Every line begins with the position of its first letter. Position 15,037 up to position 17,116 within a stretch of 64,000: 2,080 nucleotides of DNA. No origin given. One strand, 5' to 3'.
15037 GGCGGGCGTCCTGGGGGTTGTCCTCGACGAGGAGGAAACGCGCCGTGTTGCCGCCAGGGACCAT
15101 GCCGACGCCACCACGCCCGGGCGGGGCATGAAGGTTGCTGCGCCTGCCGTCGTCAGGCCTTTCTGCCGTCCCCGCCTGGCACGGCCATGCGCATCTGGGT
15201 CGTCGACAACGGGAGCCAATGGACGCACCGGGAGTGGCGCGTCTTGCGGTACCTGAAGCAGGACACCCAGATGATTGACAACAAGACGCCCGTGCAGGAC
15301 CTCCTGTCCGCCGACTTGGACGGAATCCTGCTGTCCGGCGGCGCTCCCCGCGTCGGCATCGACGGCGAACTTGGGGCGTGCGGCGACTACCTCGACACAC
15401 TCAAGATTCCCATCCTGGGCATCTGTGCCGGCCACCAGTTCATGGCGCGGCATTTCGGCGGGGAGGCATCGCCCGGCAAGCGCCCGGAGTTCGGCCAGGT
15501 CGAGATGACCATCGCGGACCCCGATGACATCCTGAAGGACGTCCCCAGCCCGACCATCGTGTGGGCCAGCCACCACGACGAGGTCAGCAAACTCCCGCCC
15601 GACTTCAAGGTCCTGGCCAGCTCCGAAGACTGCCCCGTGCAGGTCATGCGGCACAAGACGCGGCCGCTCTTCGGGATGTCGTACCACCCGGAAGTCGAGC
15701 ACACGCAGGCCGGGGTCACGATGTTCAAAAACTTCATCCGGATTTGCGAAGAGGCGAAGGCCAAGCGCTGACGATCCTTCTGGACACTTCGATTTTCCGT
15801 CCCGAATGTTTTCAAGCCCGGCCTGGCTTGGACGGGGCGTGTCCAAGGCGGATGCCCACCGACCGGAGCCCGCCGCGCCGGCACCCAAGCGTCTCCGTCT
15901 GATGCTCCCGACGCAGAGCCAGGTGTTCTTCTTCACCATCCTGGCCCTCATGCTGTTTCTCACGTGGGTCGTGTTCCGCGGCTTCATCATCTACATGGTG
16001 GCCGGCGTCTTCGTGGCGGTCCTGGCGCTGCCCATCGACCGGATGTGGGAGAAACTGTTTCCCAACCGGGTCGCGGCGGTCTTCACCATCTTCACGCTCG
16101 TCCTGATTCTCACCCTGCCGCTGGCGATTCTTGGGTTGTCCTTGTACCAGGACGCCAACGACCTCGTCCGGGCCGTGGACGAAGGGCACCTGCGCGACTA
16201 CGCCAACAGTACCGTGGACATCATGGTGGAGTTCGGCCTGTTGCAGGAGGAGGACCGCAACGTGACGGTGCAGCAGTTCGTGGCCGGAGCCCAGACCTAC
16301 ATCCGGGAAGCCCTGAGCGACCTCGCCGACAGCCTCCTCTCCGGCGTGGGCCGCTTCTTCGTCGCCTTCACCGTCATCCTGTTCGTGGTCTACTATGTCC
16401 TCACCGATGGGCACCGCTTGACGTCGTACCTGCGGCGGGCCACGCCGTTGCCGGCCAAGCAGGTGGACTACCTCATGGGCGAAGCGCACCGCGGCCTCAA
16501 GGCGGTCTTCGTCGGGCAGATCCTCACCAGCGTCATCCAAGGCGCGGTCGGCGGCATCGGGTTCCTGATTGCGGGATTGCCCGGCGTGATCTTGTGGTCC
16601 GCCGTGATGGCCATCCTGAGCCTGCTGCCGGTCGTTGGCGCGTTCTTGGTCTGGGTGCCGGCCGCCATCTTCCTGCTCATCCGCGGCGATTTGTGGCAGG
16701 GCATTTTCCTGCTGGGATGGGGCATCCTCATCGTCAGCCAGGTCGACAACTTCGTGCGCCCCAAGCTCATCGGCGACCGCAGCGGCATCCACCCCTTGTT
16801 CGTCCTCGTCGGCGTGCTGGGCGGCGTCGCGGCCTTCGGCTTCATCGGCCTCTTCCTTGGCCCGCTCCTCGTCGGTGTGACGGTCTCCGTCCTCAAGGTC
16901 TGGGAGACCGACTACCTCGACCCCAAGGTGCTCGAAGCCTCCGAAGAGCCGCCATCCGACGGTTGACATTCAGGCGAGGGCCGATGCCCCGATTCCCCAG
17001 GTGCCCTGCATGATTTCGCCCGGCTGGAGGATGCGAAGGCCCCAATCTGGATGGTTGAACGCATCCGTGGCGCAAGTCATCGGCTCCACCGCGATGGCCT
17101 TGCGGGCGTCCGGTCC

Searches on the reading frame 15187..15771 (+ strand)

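Call 61: search_protein_families(library=pfam, proteins=[window:15187-15771:+], max_evalue=0.001)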
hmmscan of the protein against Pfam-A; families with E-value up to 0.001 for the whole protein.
window:15187-15771:+ (194 aa): 2 families
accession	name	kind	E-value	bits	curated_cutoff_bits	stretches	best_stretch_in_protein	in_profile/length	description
PF00117.34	GATase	-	1.1e-36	126.7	22.8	1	5-184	2-187/190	Glutamine amidotransferase class-I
PF07722.19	Peptidase_C26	-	1.1e-09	38.8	20.5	1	73-169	105-219/219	Peptidase C26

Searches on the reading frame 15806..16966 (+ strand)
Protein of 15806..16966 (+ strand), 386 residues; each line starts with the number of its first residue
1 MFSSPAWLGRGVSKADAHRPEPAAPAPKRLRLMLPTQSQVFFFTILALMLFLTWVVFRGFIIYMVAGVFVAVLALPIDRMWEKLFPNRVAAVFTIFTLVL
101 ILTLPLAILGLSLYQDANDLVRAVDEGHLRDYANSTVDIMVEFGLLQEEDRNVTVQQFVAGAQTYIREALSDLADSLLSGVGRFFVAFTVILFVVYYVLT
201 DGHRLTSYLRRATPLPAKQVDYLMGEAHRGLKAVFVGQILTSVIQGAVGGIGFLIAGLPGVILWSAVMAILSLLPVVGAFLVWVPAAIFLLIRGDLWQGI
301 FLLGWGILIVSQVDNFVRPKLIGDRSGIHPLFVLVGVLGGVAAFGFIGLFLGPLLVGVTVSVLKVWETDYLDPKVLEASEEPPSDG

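Call 55: search_protein_families(library=pfam, proteins=[window:15806-16966:+], max_evalue=0.0001)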
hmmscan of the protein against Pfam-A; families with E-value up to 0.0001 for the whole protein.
window:15806-16966:+ (386 aa): 1 family
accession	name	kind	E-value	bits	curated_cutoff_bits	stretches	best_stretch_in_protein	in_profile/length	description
PF01594.21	AI-2E_transport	-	2.3e-54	185.3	34.3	1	41-366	2-326/327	AI-2E family transporter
